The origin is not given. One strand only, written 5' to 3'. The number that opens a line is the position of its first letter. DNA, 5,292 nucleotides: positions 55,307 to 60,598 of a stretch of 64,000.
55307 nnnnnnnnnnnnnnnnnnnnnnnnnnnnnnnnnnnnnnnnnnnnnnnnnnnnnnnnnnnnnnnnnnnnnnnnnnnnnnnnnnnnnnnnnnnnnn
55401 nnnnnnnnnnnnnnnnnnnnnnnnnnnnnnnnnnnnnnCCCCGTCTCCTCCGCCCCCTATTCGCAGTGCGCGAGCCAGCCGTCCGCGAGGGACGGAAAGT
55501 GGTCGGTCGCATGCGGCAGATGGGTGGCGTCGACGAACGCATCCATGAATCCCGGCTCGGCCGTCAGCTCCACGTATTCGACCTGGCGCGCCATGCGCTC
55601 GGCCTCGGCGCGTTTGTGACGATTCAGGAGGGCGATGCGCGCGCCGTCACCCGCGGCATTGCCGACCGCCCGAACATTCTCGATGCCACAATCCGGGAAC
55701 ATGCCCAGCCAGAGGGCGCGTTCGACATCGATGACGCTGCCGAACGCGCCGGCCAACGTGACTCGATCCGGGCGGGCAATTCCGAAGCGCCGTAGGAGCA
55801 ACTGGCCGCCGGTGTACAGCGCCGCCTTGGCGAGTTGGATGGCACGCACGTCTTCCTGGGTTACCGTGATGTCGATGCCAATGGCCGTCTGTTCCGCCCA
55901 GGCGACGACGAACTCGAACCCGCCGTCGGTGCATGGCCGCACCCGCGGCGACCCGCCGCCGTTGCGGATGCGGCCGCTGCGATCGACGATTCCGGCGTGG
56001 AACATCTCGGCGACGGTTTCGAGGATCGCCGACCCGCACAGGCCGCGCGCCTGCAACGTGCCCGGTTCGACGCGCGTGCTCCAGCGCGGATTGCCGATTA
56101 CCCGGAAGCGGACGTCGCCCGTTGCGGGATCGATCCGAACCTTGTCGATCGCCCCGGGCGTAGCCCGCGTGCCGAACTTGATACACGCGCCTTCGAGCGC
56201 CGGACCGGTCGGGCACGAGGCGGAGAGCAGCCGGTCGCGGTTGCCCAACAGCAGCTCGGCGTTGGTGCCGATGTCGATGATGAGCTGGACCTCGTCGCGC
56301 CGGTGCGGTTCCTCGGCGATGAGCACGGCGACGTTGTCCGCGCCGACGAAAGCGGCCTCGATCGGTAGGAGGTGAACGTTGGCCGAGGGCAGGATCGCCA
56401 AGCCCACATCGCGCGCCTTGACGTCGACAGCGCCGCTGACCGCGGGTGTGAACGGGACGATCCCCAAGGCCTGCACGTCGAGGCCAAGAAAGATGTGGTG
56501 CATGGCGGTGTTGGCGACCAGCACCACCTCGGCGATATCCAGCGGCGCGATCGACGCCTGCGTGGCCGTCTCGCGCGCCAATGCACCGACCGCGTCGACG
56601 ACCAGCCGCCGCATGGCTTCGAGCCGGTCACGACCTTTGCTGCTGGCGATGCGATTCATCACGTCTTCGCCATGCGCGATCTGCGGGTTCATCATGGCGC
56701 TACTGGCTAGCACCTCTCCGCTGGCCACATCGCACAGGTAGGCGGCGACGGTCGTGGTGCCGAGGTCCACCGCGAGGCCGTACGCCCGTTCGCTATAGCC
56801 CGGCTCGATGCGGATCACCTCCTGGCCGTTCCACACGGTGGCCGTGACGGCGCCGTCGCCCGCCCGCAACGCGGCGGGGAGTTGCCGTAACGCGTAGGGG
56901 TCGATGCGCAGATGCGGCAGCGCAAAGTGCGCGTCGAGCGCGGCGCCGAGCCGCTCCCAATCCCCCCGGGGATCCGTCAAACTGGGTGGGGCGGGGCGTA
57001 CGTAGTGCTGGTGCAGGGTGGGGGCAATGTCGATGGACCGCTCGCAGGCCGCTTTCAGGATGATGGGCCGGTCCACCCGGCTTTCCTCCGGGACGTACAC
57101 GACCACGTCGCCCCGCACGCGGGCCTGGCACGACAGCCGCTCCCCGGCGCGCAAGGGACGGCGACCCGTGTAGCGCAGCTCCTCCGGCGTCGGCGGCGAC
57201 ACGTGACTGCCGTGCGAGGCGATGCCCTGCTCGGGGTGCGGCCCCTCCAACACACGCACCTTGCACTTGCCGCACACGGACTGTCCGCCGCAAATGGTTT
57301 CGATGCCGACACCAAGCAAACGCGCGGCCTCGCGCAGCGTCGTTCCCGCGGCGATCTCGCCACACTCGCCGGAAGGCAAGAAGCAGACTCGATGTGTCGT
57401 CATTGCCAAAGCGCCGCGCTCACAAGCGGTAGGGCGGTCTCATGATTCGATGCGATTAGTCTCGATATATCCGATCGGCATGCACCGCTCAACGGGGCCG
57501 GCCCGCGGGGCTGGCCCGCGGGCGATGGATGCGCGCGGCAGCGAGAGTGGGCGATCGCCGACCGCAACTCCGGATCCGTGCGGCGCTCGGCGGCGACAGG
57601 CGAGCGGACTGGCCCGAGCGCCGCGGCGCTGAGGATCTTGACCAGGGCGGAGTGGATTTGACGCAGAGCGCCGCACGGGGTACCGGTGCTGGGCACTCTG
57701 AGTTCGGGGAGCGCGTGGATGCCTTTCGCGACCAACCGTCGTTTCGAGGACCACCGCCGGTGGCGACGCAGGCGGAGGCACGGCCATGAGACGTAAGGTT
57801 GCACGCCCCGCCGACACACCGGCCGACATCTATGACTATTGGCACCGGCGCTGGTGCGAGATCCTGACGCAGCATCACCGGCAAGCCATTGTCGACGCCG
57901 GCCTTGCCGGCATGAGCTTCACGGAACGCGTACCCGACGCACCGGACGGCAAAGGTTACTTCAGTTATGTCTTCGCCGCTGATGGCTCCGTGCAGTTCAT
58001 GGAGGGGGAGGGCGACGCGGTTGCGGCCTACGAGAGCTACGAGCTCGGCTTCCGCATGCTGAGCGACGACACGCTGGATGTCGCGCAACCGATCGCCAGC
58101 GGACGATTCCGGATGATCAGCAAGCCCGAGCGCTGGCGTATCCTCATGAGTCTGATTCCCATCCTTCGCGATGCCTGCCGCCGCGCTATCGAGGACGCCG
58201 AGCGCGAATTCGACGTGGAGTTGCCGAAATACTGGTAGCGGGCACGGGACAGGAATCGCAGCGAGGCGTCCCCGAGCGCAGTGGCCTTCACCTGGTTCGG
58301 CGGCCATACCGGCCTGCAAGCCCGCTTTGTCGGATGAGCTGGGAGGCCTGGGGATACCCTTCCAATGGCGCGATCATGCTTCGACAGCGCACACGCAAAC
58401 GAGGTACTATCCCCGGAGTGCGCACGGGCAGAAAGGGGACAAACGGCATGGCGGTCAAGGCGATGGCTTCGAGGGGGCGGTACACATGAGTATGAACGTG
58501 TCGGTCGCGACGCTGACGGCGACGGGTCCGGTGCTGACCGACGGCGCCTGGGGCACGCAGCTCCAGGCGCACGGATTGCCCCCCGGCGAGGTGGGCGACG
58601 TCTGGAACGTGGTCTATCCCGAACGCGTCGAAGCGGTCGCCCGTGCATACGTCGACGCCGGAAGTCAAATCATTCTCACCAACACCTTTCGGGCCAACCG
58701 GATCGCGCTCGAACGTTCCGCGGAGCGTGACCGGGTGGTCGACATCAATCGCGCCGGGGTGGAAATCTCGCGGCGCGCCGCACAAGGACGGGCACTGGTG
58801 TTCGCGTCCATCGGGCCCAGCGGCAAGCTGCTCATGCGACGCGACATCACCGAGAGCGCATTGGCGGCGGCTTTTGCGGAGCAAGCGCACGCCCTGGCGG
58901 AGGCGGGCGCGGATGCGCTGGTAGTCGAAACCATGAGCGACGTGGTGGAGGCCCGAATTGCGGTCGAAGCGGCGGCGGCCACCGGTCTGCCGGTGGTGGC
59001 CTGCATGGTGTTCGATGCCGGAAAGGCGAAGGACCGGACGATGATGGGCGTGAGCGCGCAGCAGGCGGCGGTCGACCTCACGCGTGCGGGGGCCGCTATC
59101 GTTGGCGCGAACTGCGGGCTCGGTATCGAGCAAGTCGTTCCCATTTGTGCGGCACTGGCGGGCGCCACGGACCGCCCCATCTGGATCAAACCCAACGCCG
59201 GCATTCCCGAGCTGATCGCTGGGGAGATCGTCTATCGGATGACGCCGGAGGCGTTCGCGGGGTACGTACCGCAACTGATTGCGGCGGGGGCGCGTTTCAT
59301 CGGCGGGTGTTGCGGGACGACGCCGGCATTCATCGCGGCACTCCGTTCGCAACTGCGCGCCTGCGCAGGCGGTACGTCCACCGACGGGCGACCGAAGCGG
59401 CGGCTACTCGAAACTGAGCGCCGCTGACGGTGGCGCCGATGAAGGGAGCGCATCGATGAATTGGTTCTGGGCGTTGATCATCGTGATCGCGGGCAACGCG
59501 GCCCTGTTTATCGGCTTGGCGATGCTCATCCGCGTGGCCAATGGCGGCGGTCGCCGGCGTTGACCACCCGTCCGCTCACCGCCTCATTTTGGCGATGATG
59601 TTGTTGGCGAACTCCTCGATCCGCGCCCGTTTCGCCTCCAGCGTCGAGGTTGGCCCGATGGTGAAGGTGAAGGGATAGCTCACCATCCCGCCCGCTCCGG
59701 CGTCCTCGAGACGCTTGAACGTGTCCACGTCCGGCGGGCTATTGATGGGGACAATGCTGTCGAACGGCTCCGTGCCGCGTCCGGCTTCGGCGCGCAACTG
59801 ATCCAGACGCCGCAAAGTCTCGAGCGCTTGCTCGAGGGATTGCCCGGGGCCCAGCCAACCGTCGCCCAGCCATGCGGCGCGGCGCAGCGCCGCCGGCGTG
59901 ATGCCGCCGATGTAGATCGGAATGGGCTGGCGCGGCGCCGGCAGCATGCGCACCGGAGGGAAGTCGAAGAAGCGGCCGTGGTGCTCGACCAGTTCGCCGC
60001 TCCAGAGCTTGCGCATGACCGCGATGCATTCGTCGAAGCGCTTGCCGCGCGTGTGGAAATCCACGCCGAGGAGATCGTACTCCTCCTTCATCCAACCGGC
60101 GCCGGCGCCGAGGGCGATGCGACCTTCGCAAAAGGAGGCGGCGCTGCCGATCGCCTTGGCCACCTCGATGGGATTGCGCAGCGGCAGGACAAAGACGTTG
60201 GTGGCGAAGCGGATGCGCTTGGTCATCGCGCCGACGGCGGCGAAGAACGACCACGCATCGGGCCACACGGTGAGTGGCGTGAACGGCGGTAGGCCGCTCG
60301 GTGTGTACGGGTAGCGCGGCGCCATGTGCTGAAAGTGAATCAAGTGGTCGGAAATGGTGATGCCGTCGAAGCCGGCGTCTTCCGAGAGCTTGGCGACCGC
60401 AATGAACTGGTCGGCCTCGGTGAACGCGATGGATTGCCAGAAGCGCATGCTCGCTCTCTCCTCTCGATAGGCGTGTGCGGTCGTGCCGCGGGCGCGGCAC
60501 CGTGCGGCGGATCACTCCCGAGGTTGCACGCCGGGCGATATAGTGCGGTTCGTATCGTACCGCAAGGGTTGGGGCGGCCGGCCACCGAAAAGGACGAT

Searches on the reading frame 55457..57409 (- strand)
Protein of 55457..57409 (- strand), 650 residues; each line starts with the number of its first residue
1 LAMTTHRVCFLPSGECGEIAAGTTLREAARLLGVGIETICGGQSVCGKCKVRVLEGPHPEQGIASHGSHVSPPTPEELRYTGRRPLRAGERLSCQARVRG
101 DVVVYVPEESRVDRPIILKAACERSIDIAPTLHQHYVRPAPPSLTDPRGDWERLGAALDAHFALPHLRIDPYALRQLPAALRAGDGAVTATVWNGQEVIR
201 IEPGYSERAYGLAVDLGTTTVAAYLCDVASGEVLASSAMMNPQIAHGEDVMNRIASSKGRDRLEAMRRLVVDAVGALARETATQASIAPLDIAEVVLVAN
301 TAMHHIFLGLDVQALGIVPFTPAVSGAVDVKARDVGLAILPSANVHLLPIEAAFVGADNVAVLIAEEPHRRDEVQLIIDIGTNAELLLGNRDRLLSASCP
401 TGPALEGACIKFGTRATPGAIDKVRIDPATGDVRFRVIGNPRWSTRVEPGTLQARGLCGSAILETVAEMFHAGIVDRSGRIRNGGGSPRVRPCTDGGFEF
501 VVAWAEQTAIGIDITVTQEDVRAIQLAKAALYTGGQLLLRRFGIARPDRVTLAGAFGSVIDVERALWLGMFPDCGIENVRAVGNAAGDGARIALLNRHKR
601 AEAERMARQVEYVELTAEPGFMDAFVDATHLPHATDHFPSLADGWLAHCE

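Call 3: search_protein_families(library=pfam, proteins=[window:55457-57409:-], max_evalue=0.01)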
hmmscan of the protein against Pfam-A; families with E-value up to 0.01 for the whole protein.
window:55457-57409:- (650 aa): 4 families
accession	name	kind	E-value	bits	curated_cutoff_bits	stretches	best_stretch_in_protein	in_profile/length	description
PF14574.11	RACo_C_ter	-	3.2e-87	292.3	27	1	373-641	1-260/261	C-terminal domain of RACo the ASKHA domain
PF17651.6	Raco_middle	-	8.4e-49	165.8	26.8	1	210-370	1-162/163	RACo middle region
PF17650.6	RACo_linker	-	1.4e-22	79.7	26.2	1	123-207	3-85/86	RACo linker region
PF00111.32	Fer2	-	1e-07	32.2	21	1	19-98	12-76/77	2Fe-2S iron-sulfur cluster binding domain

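Call 44: search_protein_families(library=ncbifam, proteins=[window:55457-57409:-], max_evalue=0.01)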
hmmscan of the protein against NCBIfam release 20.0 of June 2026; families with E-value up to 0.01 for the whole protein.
window:55457-57409:- (650 aa): 5 families
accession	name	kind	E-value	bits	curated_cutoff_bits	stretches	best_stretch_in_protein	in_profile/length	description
NF040756.1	corr_regen_AcsV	exception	1.3e-125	420.2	800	1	8-637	2-630/632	corrinoid activation/regeneration protein AcsV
TIGR04270.1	Rama_corrin_act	subfamily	8.2e-28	97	500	2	210-475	1-278/534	methylamine methyltransferase corrinoid protein reductive activase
TIGR01941.1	nqrF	equivalog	1.2e-07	31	295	1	18-109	45-123/405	NADH:ubiquinone reductase (Na(+)-transporting) subunit F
TIGR02007.1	fdx_isc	equivalog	3.6e-05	23.9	132.1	1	9-108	10-101/110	ISC system 2Fe-2S type ferredoxin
NF058606.1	GlBtMonoRdsGbcB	equivalog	4.4e-05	22.5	500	1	5-57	277-328/362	glycine betaine monooxygenase reductase subunit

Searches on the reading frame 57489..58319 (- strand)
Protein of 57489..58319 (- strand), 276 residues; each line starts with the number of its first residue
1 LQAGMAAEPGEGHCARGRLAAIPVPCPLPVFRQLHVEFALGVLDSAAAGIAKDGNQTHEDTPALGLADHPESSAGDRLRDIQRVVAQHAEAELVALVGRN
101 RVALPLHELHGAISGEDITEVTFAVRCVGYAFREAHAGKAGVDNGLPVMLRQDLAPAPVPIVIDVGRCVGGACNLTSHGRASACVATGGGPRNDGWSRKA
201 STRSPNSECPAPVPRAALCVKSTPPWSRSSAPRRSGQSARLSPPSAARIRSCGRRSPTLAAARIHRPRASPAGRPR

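Call 3: search_protein_families(library=pfam, proteins=[window:57489-58319:-], max_evalue=0.01)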
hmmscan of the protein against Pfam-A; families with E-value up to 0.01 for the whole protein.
window:57489-58319:- (276 aa): 0 families

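Call 13: search_protein_families(library=pfam, proteins=[window:57489-58319:-], max_evalue=0.01)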
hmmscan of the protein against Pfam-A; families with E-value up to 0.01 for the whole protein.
window:57489-58319:- (276 aa): 0 families

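Call 44: search_protein_families(library=ncbifam, proteins=[window:57489-58319:-], max_evalue=0.01)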
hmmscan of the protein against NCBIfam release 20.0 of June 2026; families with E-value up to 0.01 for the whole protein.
window:57489-58319:- (276 aa): 0 families

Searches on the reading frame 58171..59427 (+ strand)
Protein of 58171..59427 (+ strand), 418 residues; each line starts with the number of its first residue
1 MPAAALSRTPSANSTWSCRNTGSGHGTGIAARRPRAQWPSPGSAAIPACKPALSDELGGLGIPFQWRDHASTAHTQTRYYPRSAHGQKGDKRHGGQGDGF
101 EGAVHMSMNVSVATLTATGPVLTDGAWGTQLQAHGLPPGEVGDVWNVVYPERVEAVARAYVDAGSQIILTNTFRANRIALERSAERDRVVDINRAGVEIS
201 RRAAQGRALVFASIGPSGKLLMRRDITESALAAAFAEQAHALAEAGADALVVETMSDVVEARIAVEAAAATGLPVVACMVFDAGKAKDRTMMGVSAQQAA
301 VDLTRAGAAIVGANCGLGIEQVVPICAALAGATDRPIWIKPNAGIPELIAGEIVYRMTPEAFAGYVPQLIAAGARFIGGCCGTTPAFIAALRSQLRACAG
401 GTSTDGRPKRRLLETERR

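Call 3: search_protein_families(library=pfam, proteins=[window:58171-59427:+], max_evalue=0.01)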
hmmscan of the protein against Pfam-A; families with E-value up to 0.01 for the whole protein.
window:58171-59427:+ (418 aa): 1 family
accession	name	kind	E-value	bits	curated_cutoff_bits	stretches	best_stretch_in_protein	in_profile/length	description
PF02574.22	S-methyl_trans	-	8.9e-65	219.8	22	1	122-394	2-282/283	Homocysteine S-methyltransferase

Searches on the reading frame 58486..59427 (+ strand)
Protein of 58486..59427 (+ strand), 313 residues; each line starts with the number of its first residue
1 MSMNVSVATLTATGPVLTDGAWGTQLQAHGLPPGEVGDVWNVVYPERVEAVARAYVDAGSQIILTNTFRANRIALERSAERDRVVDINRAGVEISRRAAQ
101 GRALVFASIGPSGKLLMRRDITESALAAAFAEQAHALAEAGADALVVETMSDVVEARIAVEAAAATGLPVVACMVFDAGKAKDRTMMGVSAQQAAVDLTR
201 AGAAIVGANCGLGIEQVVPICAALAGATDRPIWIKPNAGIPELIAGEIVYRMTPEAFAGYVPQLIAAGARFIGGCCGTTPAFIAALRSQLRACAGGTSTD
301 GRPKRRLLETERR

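Call 44: search_protein_families(library=ncbifam, proteins=[window:58486-59427:+], max_evalue=0.01)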
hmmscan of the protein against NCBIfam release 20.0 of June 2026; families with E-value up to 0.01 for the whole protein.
window:58486-59427:+ (313 aa): 5 families
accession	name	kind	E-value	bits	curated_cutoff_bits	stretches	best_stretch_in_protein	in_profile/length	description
NF006396.0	PRK08645.1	equivalog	2.2e-75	254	453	1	12-298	9-292/611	bifunctional homocysteine S-methyltransferase/methylenetetrahydrofolate reductase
NF005718.0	PRK07534.1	equivalog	9.8e-68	228.9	338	1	10-296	10-300/337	betaine--homocysteine S-methyltransferase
TIGR02082.1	metH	equivalog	1.1e-41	142.6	1010.85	1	17-291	7-313/1182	methionine synthase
NF007024.0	PRK09490.1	equivalog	6.4e-35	120.3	1497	1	38-303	58-342/1234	methionine synthase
NF007020.0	PRK09485.1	equivalog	4e-28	98.3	215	1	9-291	7-304/306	homocysteine S-methyltransferase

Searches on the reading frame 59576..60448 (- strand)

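Call 3: search_protein_families(library=pfam, proteins=[window:59576-60448:-], max_evalue=0.01)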
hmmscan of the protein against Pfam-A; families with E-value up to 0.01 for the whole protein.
window:59576-60448:- (290 aa): 1 family
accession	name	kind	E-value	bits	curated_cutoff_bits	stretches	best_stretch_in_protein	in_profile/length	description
PF00296.26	Bac_luciferase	-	2.3e-50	172.2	27.9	1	12-234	22-225/314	Luciferase-like monooxygenase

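Call 44: search_protein_families(library=ncbifam, proteins=[window:59576-60448:-], max_evalue=0.01)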
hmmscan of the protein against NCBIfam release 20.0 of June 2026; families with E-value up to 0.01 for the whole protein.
window:59576-60448:- (290 aa): 31 families (the best 25 are shown)
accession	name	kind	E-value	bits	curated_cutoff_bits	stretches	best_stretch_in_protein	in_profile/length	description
TIGR03619.1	F420_Rv2161c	subfamily_domain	1.2e-60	205.2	166.9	1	17-254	2-242/247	TIGR03619 family F420-dependent LLM class oxidoreductase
TIGR03560.1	F420_Rv1855c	subfamily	2.9e-29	102.5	231.4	1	12-227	12-220/227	TIGR03560 family F420-dependent LLM class oxidoreductase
TIGR03571.1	lucif_BA3436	subfamily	3.6e-26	92.1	303.9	1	54-235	58-239/304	TIGR03571 family LLM class oxidoreductase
TIGR03854.1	F420_MSMEG_3544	hypoth_equivalog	1.5e-25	90.1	295.6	1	74-227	52-206/290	TIGR03854 family LLM class F420-dependent oxidoreductase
TIGR03621.1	F420_MSMEG_2516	subfamily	4.6e-25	88.4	213.15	2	69-192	46-167/295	TIGR03621 family F420-dependent LLM class oxidoreductase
TIGR03557.1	F420_G6P_family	subfamily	2e-23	83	210.4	1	12-199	12-186/316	TIGR03557 family F420-dependent LLM class oxidoreductase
TIGR04465.1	ArgArg_F420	equivalog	1.7e-20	73.4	470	1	11-208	58-242/364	F420-dependent hydroxymycolic acid dehydrogenase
TIGR04021.1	LLM_DMSO2_sfnG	equivalog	1.2e-19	70.9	382.95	1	65-225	63-227/350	dimethylsulfone monooxygenase SfnG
TIGR03554.1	F420_G6P_DH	equivalog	2.4e-19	69.5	420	1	14-248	17-242/331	glucose-6-phosphate dehydrogenase (coenzyme-F420)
TIGR03555.1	F420_mer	equivalog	7.7e-18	65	348.7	1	67-231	42-206/325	5,10-methylenetetrahydromethanopterin reductase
TIGR04020.1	seco_metab_LLM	subfamily_domain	8.3e-18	64.6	244.45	1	62-223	50-215/341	MupA/Atu3671 family FMN-dependent luciferase-like monooxygenase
NF002619.0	PRK02271.1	equivalog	2.8e-17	63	276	1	64-202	41-178/329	5,10-methylenetetrahydromethanopterin reductase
TIGR03856.1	F420_MSMEG_2906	subfamily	1.4e-15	57.5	243.7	1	21-252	24-224/249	LLM class F420-dependent oxidoreductase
TIGR04027.1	LLM_KPN_01858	hypoth_equivalog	2e-14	53.3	412.9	1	63-159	52-149/326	putative FMN-dependent luciferase-like monooxygenase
TIGR03559.1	F420_Rv3520c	subfamily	6.8e-14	51.7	335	1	64-199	39-187/325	LLM class F420-dependent oxidoreductase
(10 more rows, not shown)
